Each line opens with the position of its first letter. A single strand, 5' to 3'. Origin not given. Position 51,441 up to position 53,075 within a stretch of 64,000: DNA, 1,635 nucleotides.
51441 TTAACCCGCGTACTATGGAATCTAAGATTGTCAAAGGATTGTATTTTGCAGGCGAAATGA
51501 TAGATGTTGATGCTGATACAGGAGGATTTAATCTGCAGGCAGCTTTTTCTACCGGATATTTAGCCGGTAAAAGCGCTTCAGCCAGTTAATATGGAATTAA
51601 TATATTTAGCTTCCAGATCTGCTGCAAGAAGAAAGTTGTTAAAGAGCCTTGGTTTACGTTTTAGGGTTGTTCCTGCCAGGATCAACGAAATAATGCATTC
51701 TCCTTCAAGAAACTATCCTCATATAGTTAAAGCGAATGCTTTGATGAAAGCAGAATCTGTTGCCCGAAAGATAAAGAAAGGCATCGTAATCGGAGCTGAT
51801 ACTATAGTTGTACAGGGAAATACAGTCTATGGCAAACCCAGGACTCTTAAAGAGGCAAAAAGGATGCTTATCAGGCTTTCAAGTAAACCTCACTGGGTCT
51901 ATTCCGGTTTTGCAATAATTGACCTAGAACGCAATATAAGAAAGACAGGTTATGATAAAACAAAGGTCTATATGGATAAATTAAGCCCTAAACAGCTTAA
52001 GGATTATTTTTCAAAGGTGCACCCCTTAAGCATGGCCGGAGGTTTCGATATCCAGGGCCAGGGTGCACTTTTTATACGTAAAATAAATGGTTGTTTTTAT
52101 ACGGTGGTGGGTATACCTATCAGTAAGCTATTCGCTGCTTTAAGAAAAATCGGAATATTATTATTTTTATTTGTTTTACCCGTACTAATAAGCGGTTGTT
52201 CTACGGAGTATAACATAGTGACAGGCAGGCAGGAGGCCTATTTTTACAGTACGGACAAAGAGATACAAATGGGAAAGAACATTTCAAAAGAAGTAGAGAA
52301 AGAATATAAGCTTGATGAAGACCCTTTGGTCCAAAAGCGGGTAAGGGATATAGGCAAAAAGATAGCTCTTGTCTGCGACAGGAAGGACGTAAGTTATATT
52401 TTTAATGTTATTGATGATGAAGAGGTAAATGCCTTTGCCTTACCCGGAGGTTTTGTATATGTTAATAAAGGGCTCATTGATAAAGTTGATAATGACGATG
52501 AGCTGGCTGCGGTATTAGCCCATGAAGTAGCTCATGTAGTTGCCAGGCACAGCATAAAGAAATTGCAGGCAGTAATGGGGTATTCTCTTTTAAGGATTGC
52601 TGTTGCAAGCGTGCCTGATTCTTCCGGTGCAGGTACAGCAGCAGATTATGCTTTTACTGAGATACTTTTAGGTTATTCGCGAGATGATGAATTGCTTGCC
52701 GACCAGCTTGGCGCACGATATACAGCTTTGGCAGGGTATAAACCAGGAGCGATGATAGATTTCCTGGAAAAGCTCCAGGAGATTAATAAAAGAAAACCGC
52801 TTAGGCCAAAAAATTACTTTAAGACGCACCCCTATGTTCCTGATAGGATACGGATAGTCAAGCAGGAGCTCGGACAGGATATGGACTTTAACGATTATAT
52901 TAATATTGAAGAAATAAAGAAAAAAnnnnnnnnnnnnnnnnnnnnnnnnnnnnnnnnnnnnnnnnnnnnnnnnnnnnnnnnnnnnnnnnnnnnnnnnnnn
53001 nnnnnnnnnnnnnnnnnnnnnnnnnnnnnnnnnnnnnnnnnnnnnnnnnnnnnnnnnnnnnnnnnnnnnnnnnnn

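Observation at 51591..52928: In-frame Maf::M48-lipoprotein fusion across a lipobox signal peptide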

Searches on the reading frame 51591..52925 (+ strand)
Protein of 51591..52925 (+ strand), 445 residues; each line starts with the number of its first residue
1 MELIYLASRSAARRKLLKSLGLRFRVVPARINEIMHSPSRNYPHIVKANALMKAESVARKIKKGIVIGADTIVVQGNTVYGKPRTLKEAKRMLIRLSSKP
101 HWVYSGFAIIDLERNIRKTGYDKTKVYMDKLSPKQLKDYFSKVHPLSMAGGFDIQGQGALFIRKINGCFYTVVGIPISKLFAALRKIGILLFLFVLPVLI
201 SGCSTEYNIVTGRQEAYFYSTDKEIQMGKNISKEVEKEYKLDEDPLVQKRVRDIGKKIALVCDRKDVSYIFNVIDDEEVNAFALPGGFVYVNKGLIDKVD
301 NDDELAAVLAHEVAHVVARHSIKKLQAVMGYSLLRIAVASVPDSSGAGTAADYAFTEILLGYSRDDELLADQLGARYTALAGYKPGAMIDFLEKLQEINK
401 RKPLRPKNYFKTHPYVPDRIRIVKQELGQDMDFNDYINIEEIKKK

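Call 3: search_protein_families(library=pfam, proteins=[window:51591-52925:+], max_evalue=0.01)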
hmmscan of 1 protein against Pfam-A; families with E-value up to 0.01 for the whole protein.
window:51591-52925:+ (445 aa): 2 families
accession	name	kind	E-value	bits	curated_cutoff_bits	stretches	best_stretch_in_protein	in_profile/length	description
PF02545.19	Maf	-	1.2e-48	165.8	27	1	4-186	2-186/187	Maf-like protein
PF01435.24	Peptidase_M48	-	3.5e-35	121.9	20.3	1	246-425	2-184/186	Peptidase family M48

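Call 4: search_protein_families(library=ncbifam, proteins=[window:51591-52925:+], max_evalue=0.01)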
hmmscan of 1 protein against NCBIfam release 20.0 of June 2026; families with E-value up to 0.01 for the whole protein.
window:51591-52925:+ (445 aa): 23 families
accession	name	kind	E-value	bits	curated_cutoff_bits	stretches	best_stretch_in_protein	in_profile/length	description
TIGR00172.1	maf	subfamily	3.6e-46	157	117.15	1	4-185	5-185/185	Maf family nucleotide pyrophosphatase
NF000867.0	PRK00078.1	equivalog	5.7e-44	150.1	249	1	4-189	3-190/192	Maf-like protein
NF010948.0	PRK14368.1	equivalog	6.6e-40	136.6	291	1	4-190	7-192/193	Maf-like protein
NF010945.0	PRK14365.1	equivalog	5.5e-39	133.8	273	1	1-192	1-192/197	Maf-like protein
NF010943.0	PRK14363.1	equivalog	9.5e-36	123.2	273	1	4-185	3-181/204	Maf-like protein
NF010942.0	PRK14362.1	equivalog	2.1e-34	118.7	290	1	4-191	14-202/210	Maf-like protein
NF052400.1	M48_BAM_BepA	equivalog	1.7e-33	116.1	570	1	218-420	40-250/483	beta-barrel assembly-enhancing protease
NF010941.0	PRK14361.1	equivalog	8.2e-27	94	272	1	4-191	8-191/194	Maf-like protein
NF002690.0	PRK02478.1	equivalog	1.2e-25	90.2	269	1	4-188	5-195/199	Maf-like protein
NF003403.0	PRK04694.1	equivalog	1.4e-25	90.2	300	1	4-179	2-179/190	Maf-like protein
NF010944.0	PRK14364.1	equivalog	4.7e-23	81.7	311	1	6-183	1-175/181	Maf-like protein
NF002401.0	PRK01441.1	equivalog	4.1e-21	75.5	317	1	4-182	7-190/207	Maf-like protein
NF010947.0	PRK14367.1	equivalog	9.7e-19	67.3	315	1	2-188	2-192/202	Maf-like protein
NF010946.0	PRK14366.1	equivalog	1.3e-17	63.9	284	1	4-184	7-186/195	Maf-like protein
NF003141.0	PRK04056.1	equivalog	2.3e-17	63.2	161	1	4-184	2-180/181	septum formation inhibitor Maf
NF052399.1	M48_lipo_LoiP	exception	1.8e-16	60.3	365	1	212-427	29-244/247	metalloprotease LoiP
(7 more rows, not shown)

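Call 5: find_homologous_proteins(query=window:51591-52925:+, max_evalue=1e-10)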
Query window:51591-52925:+ (445 aa): 2443 proteins with E <= 1e-10 among 8000 candidates; the best 120 are listed.
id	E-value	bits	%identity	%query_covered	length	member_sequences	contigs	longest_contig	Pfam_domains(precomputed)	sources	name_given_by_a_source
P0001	1.2e-291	985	100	100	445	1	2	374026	PF01435.25,PF02545.20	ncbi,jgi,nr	ncbi:MAG: septum formation protein Maf [Candidatus Omnitrophota bacterium]|jgi:MAF protein|nr:MAG: s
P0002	1.4e-193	662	66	100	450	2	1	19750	PF01435.25,PF02545.20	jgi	jgi:MAF protein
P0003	7.1e-193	659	64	99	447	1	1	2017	PF01435.25,PF02545.20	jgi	-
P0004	3.3e-192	657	65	100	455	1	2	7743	PF01435.25,PF02545.20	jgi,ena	-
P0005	2.3e-191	655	64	99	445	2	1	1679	PF01435.25,PF02545.20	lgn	-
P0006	2.8e-191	654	64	100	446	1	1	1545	PF01435.25,PF02545.20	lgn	-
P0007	4.3e-191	654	64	99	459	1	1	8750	PF01435.25,PF02545.20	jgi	-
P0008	1.2e-190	652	64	100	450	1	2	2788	PF01435.25,PF02545.20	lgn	-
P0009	1.5e-190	652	64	100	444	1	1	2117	PF01435.25,PF02545.20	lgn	-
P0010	5.1e-190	650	65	99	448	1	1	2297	PF01435.25,PF02545.20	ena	-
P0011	7.5e-190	650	63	100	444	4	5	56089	PF01435.25,PF02545.20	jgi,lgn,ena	-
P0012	2.3e-189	648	64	100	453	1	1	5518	PF01435.25,PF02545.20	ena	-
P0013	2.5e-189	648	63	100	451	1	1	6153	PF01435.25,PF02545.20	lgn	-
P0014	3.0e-189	648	64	99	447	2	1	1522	PF01435.25,PF02545.20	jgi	-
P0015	3.1e-189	648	64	99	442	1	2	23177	PF01435.25,PF02545.20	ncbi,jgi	jgi:MAF protein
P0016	3.2e-189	647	65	99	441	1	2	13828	PF01435.25,PF02545.20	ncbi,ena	-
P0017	1.0e-188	646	64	99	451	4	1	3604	PF01435.25,PF02545.20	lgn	-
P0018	1.7e-188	645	63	99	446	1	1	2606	PF01435.25,PF02545.20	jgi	-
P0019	1.8e-188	645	62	100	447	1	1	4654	PF01435.25,PF02545.20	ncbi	-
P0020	2.1e-188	645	64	99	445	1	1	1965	PF01435.25,PF02545.20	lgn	-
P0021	2.8e-188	644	64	99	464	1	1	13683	PF01435.25,PF02545.20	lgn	-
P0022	2.8e-188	644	63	99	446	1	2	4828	PF01435.25,PF02545.20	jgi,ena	jgi:MAF protein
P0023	3.8e-188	644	66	99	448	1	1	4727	PF01435.25,PF02545.20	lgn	-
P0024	4.5e-188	644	63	100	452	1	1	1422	PF01435.25,PF02545.20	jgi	-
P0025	5.2e-188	643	63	99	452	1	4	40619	PF01435.25,PF02545.20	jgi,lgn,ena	jgi:MAF protein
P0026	6.6e-188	643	64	100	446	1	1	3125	PF01435.25,PF02545.20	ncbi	-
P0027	7.5e-188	643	63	100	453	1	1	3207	PF01435.25,PF02545.20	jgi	jgi:MAF protein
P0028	7.6e-188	643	64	100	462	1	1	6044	PF01435.25,PF02545.20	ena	-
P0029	9.2e-188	643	64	100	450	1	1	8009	PF01435.25,PF02545.20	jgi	jgi:MAF protein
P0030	1.6e-187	642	63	100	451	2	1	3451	PF01435.25,PF02545.20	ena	-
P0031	2.4e-187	641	63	99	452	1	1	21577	PF01435.25,PF02545.20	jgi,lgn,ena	-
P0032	2.5e-187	641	64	100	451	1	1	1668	PF01435.25,PF02545.20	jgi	jgi:MAF protein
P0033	2.7e-187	641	62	99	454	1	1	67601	PF01435.25,PF02545.20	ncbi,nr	ncbi:MAG: septum formation protein Maf [Candidatus Omnitrophica bacterium]|nr:septum formation prote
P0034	2.9e-187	641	64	100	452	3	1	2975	PF01435.25,PF02545.20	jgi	-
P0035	3.8e-187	641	63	99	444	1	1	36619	PF01435.25,PF02545.20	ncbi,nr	ncbi:MAG: Maf and M48 domain-containing protein [Candidatus Omnitrophica bacterium]|nr:Maf and M48 d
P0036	3.8e-187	641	65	99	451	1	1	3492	PF01435.25,PF02545.20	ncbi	-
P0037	4.9e-187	640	63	99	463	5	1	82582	PF01435.25,PF02545.20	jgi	-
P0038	4.9e-187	640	63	100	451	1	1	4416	PF01435.25,PF02545.20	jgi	jgi:MAF protein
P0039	6.0e-187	640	63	100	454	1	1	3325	PF01435.25,PF02545.20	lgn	-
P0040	7.0e-187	640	62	99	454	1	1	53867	PF01435.25,PF02545.20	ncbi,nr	ncbi:MAG: septum formation protein Maf [Candidatus Omnitrophica bacterium]|nr:septum formation prote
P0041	7.1e-187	640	63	99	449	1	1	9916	PF01435.25,PF02545.20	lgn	-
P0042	7.4e-187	640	62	99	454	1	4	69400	PF01435.25,PF02545.20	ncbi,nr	ncbi:MAG: Maf family nucleotide pyrophosphatase [Candidatus Omnitrophota bacterium]|nr:septum format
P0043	9.0e-187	639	64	99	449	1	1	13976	PF01435.25,PF02545.20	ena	-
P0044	1.2e-186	639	64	99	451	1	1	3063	PF01435.25,PF02545.20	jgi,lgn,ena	-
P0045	1.3e-186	639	64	99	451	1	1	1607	PF01435.25,PF02545.20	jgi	jgi:MAF protein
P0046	1.4e-186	639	62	100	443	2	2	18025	PF01435.25,PF02545.20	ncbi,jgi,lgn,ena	-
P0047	1.5e-186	639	63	100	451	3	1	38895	PF01435.25,PF02545.20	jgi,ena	-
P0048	1.8e-186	638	63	100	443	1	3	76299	PF01435.25,PF02545.20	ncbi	-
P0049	2.0e-186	638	65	99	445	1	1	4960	PF01435.25,PF02545.20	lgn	-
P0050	2.2e-186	638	63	99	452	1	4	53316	PF01435.25,PF02545.20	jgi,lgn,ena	jgi:MAF protein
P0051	2.5e-186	638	63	99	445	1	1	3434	PF01435.25,PF02545.20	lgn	-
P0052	3.0e-186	638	64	100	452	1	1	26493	PF01435.25,PF02545.20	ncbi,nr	ncbi:MAG: Maf and M48 domain-containing protein [Candidatus Omnitrophica bacterium]|nr:Maf and M48 d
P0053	4.5e-186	637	62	99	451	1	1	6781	PF01435.25,PF02545.20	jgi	jgi:MAF protein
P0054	5.4e-186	637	64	99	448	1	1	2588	PF01435.25,PF02545.20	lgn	-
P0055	6.2e-186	637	64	100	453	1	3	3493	PF01435.25,PF02545.20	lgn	-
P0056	9.6e-186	636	65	99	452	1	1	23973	PF01435.25,PF02545.20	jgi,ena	-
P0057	9.6e-186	636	64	99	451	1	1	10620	PF01435.25,PF02545.20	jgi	jgi:MAF protein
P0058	1.0e-185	636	63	100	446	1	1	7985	PF01435.25,PF02545.20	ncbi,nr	ncbi:MAG: Maf family nucleotide pyrophosphatase [Candidatus Omnitrophica bacterium]|nr:Maf family nu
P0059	1.1e-185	636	63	99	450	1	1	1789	PF01435.25,PF02545.20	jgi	-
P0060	1.4e-185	635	62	100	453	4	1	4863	PF01435.25,PF02545.20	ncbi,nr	ncbi:MAG: septum formation protein Maf [Candidatus Omnitrophica bacterium]|nr:septum formation prote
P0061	1.8e-185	635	64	99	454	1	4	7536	PF01435.25,PF02545.20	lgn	-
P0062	1.9e-185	635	63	99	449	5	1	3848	PF01435.25,PF02545.20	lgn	-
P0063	2.1e-185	635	63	100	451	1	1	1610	PF01435.25,PF02545.20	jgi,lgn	jgi:MAF protein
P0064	2.2e-185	635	65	99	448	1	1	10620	PF01435.25,PF02545.20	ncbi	ncbi:MAG: Maf and M48 domain-containing protein [Candidatus Omnitrophota bacterium]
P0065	2.3e-185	635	62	100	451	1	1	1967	PF01435.25,PF02545.20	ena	-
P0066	2.4e-185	635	62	99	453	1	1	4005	PF01435.25,PF02545.20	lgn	-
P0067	2.4e-185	635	64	100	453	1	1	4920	PF01435.25,PF02545.20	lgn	-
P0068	2.5e-185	635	63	99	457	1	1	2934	PF01435.25,PF02545.20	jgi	jgi:MAF protein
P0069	2.6e-185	635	62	99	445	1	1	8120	PF01435.25,PF02545.20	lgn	-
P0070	3.7e-185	634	64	99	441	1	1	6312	PF01435.25,PF02545.20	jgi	jgi:MAF protein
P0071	4.6e-185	634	62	98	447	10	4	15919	PF01435.25,PF02545.20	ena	-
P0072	4.6e-185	634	64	99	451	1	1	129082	PF01435.25,PF02545.20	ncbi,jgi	jgi:MAF protein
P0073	5.2e-185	634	63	100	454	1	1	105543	PF01435.25,PF02545.20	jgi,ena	-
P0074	5.4e-185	634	63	100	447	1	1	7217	PF01435.25,PF02545.20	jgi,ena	-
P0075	6.9e-185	633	64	99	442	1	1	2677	PF01435.25,PF02545.20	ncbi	-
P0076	7.8e-185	633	62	100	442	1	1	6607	PF01435.25,PF02545.20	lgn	-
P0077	9.0e-185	633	62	100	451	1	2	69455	PF01435.25,PF02545.20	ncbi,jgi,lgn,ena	-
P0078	1.0e-184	633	63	99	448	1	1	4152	PF01435.25,PF02545.20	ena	-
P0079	1.1e-184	632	62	98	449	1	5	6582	PF01435.25,PF02545.20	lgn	-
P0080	1.2e-184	632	62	99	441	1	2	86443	PF01435.25,PF02545.20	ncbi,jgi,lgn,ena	ncbi:MAG: Maf family nucleotide pyrophosphatase [Candidatus Omnitrophota bacterium]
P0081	1.5e-184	632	62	99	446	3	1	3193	PF01435.25,PF02545.20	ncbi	-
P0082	1.6e-184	632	63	99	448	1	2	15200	PF01435.25,PF02545.20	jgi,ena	jgi:MAF protein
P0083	1.9e-184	632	62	99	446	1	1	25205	PF01435.25,PF02545.20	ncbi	-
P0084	1.9e-184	632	63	100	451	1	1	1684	PF01435.25,PF02545.20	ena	-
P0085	2.0e-184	632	63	100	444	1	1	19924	PF01435.25,PF02545.20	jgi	-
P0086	2.1e-184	632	63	99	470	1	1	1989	PF01435.25,PF02545.20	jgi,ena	-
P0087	2.5e-184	631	62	100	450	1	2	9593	PF01435.25,PF02545.20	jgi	jgi:MAF protein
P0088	2.7e-184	631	62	100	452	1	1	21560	PF01435.25,PF02545.20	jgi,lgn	jgi:MAF protein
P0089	2.7e-184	631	63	99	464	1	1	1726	PF01435.25,PF02545.20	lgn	-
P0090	3.0e-184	631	62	99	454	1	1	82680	PF01435.25,PF02545.20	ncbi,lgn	-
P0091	3.0e-184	631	63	100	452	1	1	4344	PF01435.25,PF02545.20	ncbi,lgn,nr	ncbi:MAG: septum formation protein Maf [Candidatus Omnitrophica bacterium]|nr:septum formation prote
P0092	3.1e-184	631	63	99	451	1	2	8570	PF01435.25,PF02545.20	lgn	-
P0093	3.1e-184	631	61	99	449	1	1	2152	PF01435.25,PF02545.20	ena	-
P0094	3.6e-184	631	61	99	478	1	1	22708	PF01435.25,PF02545.20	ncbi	ncbi:MAG: Maf family nucleotide pyrophosphatase [Candidatus Omnitrophota bacterium]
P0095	3.7e-184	631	63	100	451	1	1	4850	PF01435.25,PF02545.20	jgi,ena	-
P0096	3.8e-184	631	63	99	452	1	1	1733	PF01435.25,PF02545.20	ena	-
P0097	4.0e-184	631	63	99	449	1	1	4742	PF01435.25,PF02545.20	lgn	-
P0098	4.4e-184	631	62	100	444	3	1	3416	PF01435.25,PF02545.20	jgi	-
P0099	5.2e-184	630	63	98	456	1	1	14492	PF01435.25,PF02545.20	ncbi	-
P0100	6.5e-184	630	63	98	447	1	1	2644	PF01435.25,PF02545.20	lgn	-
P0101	7.2e-184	630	64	100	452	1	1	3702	PF01435.25,PF02545.20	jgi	jgi:MAF protein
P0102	7.9e-184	630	63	98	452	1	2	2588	PF01435.25,PF02545.20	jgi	jgi:MAF protein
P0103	8.3e-184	630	62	99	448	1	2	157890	PF01435.25,PF02545.20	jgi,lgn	jgi:MAF protein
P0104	8.4e-184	630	62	100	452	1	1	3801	PF01435.25,PF02545.20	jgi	jgi:MAF protein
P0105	9.8e-184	629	62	100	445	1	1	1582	PF01435.25,PF02545.20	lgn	-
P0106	1.1e-183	629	62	99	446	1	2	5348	PF01435.25,PF02545.20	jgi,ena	-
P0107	1.2e-183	629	62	99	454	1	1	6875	PF01435.25,PF02545.20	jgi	-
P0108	1.3e-183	629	62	100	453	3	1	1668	PF01435.25,PF02545.20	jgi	jgi:MAF protein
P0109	1.5e-183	629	62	100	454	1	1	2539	PF01435.25,PF02545.20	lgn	-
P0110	1.8e-183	629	62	100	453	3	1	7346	PF01435.25,PF02545.20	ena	-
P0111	2.3e-183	628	64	99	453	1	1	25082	PF01435.25,PF02545.20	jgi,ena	-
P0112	2.3e-183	628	63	99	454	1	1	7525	PF01435.25,PF02545.20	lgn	-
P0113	2.4e-183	628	62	98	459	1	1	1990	PF01435.25,PF02545.20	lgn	-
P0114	2.4e-183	628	62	100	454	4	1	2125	PF01435.25,PF02545.20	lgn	-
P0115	2.5e-183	628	61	99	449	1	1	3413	PF01435.25,PF02545.20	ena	-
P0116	2.8e-183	628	62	99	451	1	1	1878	PF01435.25,PF02545.20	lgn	-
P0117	2.9e-183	628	62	99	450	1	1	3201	PF01435.25,PF02545.20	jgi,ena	-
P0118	2.9e-183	628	62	99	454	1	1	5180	PF01435.25,PF02545.20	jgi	-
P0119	3.3e-183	628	61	99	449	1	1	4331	PF01435.25,PF02545.20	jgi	jgi:MAF protein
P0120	3.4e-183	628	62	100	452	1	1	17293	PF01435.25,PF02545.20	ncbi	-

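Call 10: find_related_loci(query=A1, collection=genome_contigs, flank=6000)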
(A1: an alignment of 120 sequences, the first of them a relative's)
Query A1 (445 aa) in genome_contigs; peptide patterns used: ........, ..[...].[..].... (x = any residue, [..] = any of these).
600 stretches matched a pattern (row limit reached: there are more); 572 encode a relative of the query (tblastn E <= 1e-3); the best 80 are kept; 80 distinct loci.
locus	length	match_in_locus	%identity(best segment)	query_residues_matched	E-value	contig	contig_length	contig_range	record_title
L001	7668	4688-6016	65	1-443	0e+0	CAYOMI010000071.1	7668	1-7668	MAG TPA_asm: uncultured Planctomycetales bacterium isolate SRP098346_co1_93 genome assembly, contig: NODE_13166_length_7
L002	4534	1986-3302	64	1-441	0e+0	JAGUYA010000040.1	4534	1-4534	MAG: Candidatus Omnitrophota bacterium isolate DeMMO4_14 c_000000033973, whole genome shotgun sequence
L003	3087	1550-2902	63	1-444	0e+0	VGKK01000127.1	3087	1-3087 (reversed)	MAG: Candidatus Omnitrophota bacterium isolate M_DeepCast_400m_m2_183 M_DeepCast_400m_m2_183_Ga0194112_10078091, whole g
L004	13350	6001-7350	64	1-443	0e+0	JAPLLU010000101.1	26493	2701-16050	MAG: Candidatus Omnitrophota bacterium isolate LacPavin_0920_SED5_MAG_40_17 LacPavin_0920_SED5_scaffold_319330, whole ge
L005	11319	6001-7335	61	1-441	0e+0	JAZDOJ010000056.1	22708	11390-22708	MAG: Candidatus Omnitrophota bacterium isolate MEGAHIT-group-0.767 k141_4867922, whole genome shotgun sequence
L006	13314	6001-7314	61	2-441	0e+0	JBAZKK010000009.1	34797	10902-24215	MAG: Candidatus Omnitrophota bacterium isolate SO_2017_LW4_141 scaffold_2773_c1_LW137-91_2017, whole genome shotgun sequ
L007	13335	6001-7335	63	4-441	0e+0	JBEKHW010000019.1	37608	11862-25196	MAG: Candidatus Omnitrophota bacterium isolate SPRUCE 286 SPRUCE_286_19, whole genome shotgun sequence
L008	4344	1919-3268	63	1-445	0e+0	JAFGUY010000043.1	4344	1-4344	MAG: Candidatus Omnitrophota bacterium isolate ZodW_Metabat.114 k87_5738200, whole genome shotgun sequence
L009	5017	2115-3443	62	1-445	0e+0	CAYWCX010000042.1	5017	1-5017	MAG TPA_asm: uncultured Planctomycetales bacterium isolate SRP098346_co1_343 genome assembly, contig: NODE_25198_length_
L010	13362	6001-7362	61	1-445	0e+0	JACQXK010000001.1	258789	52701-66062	MAG: Candidatus Omnitrophota bacterium isolate NC_groundwater_1513_Pr4_B-0.1um_40_4 SR1-18-B1_scaffold_87244, whole geno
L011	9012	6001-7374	62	1-443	0e+0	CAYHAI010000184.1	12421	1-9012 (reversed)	MAG TPA_asm: uncultured Planctomycetales bacterium isolate ERP119294_co2_437 genome assembly, contig: k141_792721, whole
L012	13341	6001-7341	63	3-443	0e+0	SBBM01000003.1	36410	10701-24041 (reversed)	MAG: Planctomycetales bacterium isolate Bin_37_1_1 Hy_contig23501, whole genome shotgun sequence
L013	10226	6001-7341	62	1-441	0e+0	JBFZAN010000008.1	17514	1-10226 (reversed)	MAG: Candidatus Omnitrophota bacterium isolate PPR_0468 k121_1295610, whole genome shotgun sequence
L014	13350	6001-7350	61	1-443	0e+0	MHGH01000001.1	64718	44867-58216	MAG: Omnitrophica WOR_2 bacterium RBG_13_41_10 RBG_13_scaffold_118, whole genome shotgun sequence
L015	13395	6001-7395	62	1-441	0e+0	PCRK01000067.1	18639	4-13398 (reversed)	MAG: Candidatus Omnitrophica bacterium CG23_combo_of_CG06-09_8_20_14_all_41_10 CG23_scaffold_1242_c, whole genome shotgu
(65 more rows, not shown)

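Call 21: search_protein_representatives(protein=window:51591-52925:+)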
Query: 445 residues. Proteins with E-value up to 0.001 (for the whole library): 55305; up to 1e-10: 27793; up to 1e-30: 865. The best 150 are listed.
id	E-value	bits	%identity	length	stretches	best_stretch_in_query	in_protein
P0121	1.5e-166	571.1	58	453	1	3-441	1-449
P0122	1.3e-99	350.6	43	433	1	4-438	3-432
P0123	1.3e-88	314.4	45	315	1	130-439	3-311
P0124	1.4e-88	314.2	56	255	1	2-249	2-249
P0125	7.5e-83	295.4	53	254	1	191-437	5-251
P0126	5.4e-78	279.3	51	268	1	181-441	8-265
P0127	1.4e-75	271.4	39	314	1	131-439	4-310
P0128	1.1e-72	261.8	58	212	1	73-273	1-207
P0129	1.5e-72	261.4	46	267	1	192-438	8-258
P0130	6.3e-72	259.4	50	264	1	4-258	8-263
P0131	1.1e-69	251.9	44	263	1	190-441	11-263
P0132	2.6e-67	244.2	46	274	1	183-439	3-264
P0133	2.0e-65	238.0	46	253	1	191-438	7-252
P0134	1.3e-63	232.0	35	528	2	194-424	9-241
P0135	7.2e-63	229.5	44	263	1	193-439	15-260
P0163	3.2e-54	201.0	30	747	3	211-425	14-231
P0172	4.1e-51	190.8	50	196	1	3-192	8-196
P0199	8.0e-46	173.4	49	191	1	1-191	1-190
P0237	1.0e-41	159.9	45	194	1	4-190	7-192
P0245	4.1e-41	157.9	41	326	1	2-204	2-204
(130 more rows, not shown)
